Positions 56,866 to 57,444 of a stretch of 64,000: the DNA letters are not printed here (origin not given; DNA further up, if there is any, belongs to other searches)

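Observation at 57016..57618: Conserved DUF134 / DUF5320 gene pair; the DUF5320 partner carries a eukaryote-like RGG/RG repeat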

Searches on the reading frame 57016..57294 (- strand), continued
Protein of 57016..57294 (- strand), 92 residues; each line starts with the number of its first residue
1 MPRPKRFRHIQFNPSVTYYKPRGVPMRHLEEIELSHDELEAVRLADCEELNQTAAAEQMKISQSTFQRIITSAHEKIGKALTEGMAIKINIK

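Call 55: find_related_loci(query=A4, collection=metagenome_contigs, flank=4000)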
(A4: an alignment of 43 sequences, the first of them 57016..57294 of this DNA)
Query A4 (92 aa) in metagenome_contigs; peptide patterns used: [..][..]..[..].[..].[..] (x = any residue, [..] = any of these).
600 stretches matched a pattern (row limit reached: there are more); 598 encode a relative of the query (tblastn E <= 1e-3); the best 80 are kept; 80 distinct loci.
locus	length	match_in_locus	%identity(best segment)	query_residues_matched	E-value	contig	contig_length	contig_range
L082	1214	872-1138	64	1-89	1e-38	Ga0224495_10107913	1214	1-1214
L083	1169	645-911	62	1-89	5e-38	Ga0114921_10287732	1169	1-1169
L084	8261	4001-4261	64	3-89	1e-35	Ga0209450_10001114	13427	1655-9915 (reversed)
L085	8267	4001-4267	56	1-89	9e-35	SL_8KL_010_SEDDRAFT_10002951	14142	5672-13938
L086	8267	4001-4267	63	1-89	7e-35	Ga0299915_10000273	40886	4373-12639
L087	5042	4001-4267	57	1-89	7e-34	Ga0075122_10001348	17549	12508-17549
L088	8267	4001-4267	61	1-89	2e-33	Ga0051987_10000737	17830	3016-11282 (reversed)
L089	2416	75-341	58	1-89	2e-33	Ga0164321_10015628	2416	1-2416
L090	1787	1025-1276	62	1-84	2e-33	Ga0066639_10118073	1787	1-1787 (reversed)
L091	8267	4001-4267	61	1-89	4e-33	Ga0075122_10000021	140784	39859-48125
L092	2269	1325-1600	55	1-92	8e-33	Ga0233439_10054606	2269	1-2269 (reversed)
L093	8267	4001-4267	60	1-89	1e-32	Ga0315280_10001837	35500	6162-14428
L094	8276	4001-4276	55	1-92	9e-33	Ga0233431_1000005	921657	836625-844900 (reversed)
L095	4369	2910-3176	57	1-89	1e-32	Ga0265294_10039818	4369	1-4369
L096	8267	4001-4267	57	1-89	9e-33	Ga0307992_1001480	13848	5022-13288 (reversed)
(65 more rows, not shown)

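Call 97: search_protein_families(library=padloc, proteins=[window:57016-57294:-], max_evalue=0.01)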
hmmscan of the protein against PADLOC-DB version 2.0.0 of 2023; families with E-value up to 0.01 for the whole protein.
window:57016-57294:- (92 aa): 0 families

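Call 98: search_protein_families(library=phrogs, proteins=[window:57016-57294:-], max_evalue=0.01)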
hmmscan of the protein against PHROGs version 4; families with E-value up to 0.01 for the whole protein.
window:57016-57294:- (92 aa): 3 families
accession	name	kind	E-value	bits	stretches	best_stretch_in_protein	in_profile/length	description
phrog_1190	-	transcription regulation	1.3e-05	26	1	33-83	111-161/167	RNA polymerase sigma factor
phrog_3512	-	transcription regulation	0.00036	21.7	1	30-83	62-115/130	sigma factor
phrog_26230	-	unknown function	0.0006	21.2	1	41-80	72-111/125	-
